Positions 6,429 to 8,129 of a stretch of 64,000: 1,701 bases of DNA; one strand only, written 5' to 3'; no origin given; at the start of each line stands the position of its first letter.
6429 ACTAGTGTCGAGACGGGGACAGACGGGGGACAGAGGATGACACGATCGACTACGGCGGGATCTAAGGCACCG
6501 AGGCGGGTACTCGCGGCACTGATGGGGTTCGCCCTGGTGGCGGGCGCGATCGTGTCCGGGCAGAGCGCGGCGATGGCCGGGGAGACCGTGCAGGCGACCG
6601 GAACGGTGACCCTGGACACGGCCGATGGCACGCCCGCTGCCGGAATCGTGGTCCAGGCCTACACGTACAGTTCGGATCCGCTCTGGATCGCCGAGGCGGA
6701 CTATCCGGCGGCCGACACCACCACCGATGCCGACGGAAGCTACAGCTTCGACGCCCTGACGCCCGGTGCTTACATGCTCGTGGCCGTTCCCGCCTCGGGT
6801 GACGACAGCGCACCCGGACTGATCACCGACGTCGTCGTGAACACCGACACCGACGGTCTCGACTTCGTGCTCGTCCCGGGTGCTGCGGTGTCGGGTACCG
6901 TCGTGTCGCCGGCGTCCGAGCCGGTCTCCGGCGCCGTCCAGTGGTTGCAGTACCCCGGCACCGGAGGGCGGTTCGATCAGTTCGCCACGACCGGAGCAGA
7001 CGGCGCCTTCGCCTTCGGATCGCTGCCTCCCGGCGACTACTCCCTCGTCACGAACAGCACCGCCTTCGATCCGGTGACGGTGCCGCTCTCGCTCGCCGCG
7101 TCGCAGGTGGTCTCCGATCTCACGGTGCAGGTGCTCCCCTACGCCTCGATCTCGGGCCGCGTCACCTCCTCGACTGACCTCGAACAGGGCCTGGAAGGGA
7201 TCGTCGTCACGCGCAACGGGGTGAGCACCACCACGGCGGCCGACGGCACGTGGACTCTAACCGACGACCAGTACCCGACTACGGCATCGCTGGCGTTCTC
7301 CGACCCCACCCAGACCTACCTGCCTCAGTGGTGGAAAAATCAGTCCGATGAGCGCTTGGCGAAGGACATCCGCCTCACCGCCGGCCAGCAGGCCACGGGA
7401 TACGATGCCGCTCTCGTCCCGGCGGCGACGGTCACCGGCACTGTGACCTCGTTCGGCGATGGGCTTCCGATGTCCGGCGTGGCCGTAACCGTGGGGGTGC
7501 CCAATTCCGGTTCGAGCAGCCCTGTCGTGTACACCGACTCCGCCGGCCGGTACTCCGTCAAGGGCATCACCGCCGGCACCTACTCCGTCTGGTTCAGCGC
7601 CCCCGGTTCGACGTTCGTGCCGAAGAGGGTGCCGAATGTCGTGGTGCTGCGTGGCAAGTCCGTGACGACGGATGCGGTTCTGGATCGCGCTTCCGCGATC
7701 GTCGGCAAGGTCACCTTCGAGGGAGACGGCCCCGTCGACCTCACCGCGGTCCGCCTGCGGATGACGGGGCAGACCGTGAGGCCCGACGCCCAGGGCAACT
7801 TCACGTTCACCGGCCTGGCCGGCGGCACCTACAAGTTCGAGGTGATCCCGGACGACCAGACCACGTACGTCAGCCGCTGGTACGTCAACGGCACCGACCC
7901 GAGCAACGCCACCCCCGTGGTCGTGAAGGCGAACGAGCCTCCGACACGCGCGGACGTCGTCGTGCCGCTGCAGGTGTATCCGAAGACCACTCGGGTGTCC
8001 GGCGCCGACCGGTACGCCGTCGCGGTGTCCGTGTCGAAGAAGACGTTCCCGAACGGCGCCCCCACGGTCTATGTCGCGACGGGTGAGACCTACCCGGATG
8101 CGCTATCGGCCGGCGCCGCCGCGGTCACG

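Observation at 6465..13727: Tandem array of three paralogous secreted proteins with a triple CWB2-type wall anchor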

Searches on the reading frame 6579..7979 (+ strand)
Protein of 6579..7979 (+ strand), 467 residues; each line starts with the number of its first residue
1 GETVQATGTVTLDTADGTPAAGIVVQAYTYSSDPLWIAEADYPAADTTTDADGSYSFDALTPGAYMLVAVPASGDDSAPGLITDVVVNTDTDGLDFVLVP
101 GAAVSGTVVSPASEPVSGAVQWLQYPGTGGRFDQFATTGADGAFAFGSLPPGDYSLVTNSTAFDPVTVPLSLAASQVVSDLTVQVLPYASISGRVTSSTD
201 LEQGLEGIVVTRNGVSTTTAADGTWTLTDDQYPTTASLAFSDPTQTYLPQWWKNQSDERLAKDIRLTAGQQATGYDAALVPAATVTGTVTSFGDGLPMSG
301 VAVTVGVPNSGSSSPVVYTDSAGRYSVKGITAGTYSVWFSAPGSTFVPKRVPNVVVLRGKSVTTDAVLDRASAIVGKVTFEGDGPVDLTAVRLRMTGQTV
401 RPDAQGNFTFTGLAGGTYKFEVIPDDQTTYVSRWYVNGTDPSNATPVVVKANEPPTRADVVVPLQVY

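Call 79: search_protein_representatives(protein=window:6579-7979:+)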
Query: 467 residues. Proteins with E-value up to 0.001 (for the whole library): 19312; up to 1e-10: 5562; up to 1e-30: 599. The best 150 are listed.
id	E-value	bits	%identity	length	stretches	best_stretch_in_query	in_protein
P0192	9.5e-172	588.6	30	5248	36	246-462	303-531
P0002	9.3e-169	578.7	65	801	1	4-467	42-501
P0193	4.1e-155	533.8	34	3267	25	212-351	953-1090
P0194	3.4e-144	497.8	35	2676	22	247-345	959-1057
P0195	6.9e-143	493.5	33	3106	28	169-344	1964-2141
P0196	1.3e-140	485.9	31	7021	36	240-453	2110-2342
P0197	2.5e-128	445.5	34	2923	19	246-348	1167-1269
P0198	2.3e-125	435.7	29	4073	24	239-346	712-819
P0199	3.6e-124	431.8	33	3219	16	176-340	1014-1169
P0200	6.2e-123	427.7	31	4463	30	45-342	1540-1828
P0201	1.7e-120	419.7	35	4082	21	245-360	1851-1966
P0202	1.1e-115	403.8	29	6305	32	46-424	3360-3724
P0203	1.0e-112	394.0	34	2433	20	246-462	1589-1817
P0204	5.4e-109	381.8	35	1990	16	248-348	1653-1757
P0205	4.1e-106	372.3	32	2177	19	238-344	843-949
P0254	8.8e-70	252.5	38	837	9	244-341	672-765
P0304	2.8e-60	221.2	38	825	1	4-465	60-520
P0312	1.8e-59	218.5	33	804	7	237-346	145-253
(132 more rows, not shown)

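Call 80: search_protein_families(library=pfam, proteins=[P0304, P0312, P0254], max_evalue=0.00001)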
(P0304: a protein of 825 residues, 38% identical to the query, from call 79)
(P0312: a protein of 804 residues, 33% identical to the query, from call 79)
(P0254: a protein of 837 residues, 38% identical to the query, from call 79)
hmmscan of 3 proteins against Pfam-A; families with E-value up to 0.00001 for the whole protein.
P0304 (825 aa): 7 families
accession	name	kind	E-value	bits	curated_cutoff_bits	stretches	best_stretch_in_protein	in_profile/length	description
PF04122.17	CW_binding_2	-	6.6e-45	152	24.9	3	527-615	1-72/73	Cell wall binding domain 2 (CWB2)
PF13620.12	CarboxypepD_reg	-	3.8e-33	114.1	32.3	2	344-421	1-81/82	Carboxypeptidase regulatory-like domain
PF17210.9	SdrD_B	-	2.9e-17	63.3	29.7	0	450-487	37-73/112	SdrD B-like domain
PF14686.12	fn3_3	-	2.9e-12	46.6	24.4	0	192-235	29-74/75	Polysaccharide lyase family 4, domain II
PF13715.12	CarbopepD_reg_2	-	2.5e-11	43.9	32.2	0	345-394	1-52/88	CarboxypepD_reg-like domain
PF17802.7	SpaA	-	1.1e-07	32.4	23.1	0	458-476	39-57/91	Prealbumin-like fold domain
PF23193.1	NOMO_3rd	-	6.9e-06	26.6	27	0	186-215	56-85/120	NOMO third transthyretin-like domain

P0312 (804 aa): 6 families
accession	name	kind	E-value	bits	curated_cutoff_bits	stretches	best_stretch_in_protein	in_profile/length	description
PF13620.12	CarboxypepD_reg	-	6.2e-77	254.4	32.3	7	485-544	1-60/82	Carboxypeptidase regulatory-like domain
PF17210.9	SdrD_B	-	1e-37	129.2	29.7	1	392-468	17-93/112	SdrD B-like domain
PF13715.12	CarbopepD_reg_2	-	1.6e-29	102.2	32.2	1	291-342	1-51/88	CarboxypepD_reg-like domain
PF17802.7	SpaA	-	1.8e-12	47.7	23.1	0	513-537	33-57/91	Prealbumin-like fold domain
PF20598.4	DUF6795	-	1e-06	29.4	27.4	0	395-433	8-48/103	Domain of unknown function (DUF6795)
PF00775.27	Dioxygenase_C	-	1.3e-06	28.4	27.3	0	415-440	75-100/182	Dioxygenase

P0254 (837 aa): 7 families
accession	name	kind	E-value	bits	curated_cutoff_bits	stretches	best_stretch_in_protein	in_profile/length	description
PF13620.12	CarboxypepD_reg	-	1.4e-77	256.5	32.3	8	322-375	1-57/82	Carboxypeptidase regulatory-like domain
PF13715.12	CarbopepD_reg_2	-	4.1e-40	136.1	32.2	1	323-374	1-52/88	CarboxypepD_reg-like domain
PF17210.9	SdrD_B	-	4e-36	124.1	29.7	0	342-397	31-88/112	SdrD B-like domain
PF17802.7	SpaA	-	7.5e-14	52.1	23.1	0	329-378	10-64/91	Prealbumin-like fold domain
PF24025.1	Ig_DR_A0283-like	-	5.7e-10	39.9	27.1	0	44-81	24-62/102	DR_A0283-like, Ig-like domain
PF25020.1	TTR_TEN1-4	-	1.6e-07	31.6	27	0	323-361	9-48/86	Teneurin TTR-like domain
PF00775.27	Dioxygenase_C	-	5.5e-07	29.7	27.3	0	61-87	80-105/182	Dioxygenase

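Call 82: find_encoding_contigs(protein=P0304, flank=10000, max_places=4)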
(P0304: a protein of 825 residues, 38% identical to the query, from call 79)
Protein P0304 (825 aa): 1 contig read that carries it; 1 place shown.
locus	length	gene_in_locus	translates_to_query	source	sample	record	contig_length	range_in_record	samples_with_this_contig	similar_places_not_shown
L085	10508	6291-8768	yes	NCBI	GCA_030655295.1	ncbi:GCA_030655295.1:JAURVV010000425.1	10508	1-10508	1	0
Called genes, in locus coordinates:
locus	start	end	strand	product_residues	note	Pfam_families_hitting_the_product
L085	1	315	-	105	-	?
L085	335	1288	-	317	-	PF00899:ThiF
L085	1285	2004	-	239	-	-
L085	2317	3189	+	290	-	PF00440:TetR_N (weak)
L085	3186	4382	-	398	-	-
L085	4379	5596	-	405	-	PF02518:HATPase_c (faint)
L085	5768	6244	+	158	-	PF04892:VanZ-LLP1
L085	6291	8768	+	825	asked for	PF17210:SdrD_B (faint), PF17802:SpaA (faint), PF22904:NOMO1-like_2nd (faint), PF13715:CarbopepD_reg_2 (faint), PF14686:fn3_3 (faint), PF23193:NOMO_3rd (faint), PF13620:CarboxypepD_reg, PF04122:CW_binding_2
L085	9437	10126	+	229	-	-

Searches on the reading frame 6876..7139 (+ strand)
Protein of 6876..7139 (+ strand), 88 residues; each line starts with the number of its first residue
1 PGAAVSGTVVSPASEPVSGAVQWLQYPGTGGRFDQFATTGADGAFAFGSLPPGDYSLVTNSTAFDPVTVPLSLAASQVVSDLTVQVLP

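Call 61: search_protein_families(library=pfam, proteins=[window:6876-7139:+], max_evalue=0.01)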
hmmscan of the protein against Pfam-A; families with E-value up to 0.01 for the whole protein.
window:6876-7139:+ (88 aa): 3 families
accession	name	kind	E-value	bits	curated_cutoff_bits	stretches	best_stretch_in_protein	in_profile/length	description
PF13620.12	CarboxypepD_reg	-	2.1e-12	47.7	32.3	1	5-85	2-80/82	Carboxypeptidase regulatory-like domain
PF13715.12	CarbopepD_reg_2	-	2.2e-05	24.9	32.2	1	5-77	1-68/88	CarboxypepD_reg-like domain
PF23193.1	NOMO_3rd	-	0.0071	16.8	27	1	36-64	61-89/120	NOMO third transthyretin-like domain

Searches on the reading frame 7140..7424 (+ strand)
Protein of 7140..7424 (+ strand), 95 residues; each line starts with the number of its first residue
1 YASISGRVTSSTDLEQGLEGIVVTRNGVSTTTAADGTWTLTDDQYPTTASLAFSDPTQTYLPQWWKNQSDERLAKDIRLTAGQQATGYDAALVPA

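Call 61: search_protein_families(library=pfam, proteins=[window:7140-7424:+], max_evalue=0.01)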
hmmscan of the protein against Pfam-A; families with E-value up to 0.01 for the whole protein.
window:7140-7424:+ (95 aa): 2 families
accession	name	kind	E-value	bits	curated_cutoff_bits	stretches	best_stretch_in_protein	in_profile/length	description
PF13620.12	CarboxypepD_reg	-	0.0009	20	32.3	1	3-85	1-75/82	Carboxypeptidase regulatory-like domain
PF16371.11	MetallophosN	-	0.0018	18.9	35.6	1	6-44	1-36/77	N terminal of Calcineurin-like phosphoesterase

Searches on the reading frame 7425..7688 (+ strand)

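Call 61: search_protein_families(library=pfam, proteins=[window:7425-7688:+], max_evalue=0.01)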
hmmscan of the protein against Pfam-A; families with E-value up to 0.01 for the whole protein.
window:7425-7688:+ (88 aa): 3 families
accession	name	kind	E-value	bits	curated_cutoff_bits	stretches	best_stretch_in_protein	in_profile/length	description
PF13620.12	CarboxypepD_reg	-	3.5e-12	46.9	32.3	1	2-86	1-81/82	Carboxypeptidase regulatory-like domain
PF17210.9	SdrD_B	-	1.5e-05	25.6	29.7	1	15-63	23-70/112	SdrD B-like domain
PF13715.12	CarbopepD_reg_2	-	4.8e-05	23.7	32.2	1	3-62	1-55/88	CarboxypepD_reg-like domain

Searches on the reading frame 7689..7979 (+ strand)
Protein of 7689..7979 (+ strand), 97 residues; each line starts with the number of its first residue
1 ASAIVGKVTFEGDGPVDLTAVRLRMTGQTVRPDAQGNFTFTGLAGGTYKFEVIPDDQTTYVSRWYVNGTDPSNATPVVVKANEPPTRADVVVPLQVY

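Call 61: search_protein_families(library=pfam, proteins=[window:7689-7979:+], max_evalue=0.01)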
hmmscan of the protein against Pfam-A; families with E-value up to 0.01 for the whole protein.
window:7689-7979:+ (97 aa): 3 families
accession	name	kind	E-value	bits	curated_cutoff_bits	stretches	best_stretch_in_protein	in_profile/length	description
PF13620.12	CarboxypepD_reg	-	6.5e-06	26.8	32.3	1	4-68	2-71/82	Carboxypeptidase regulatory-like domain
PF13715.12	CarbopepD_reg_2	-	0.00085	19.7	32.2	1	4-52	1-50/88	CarboxypepD_reg-like domain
PF17210.9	SdrD_B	-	0.001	19.7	29.7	1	21-61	34-73/112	SdrD B-like domain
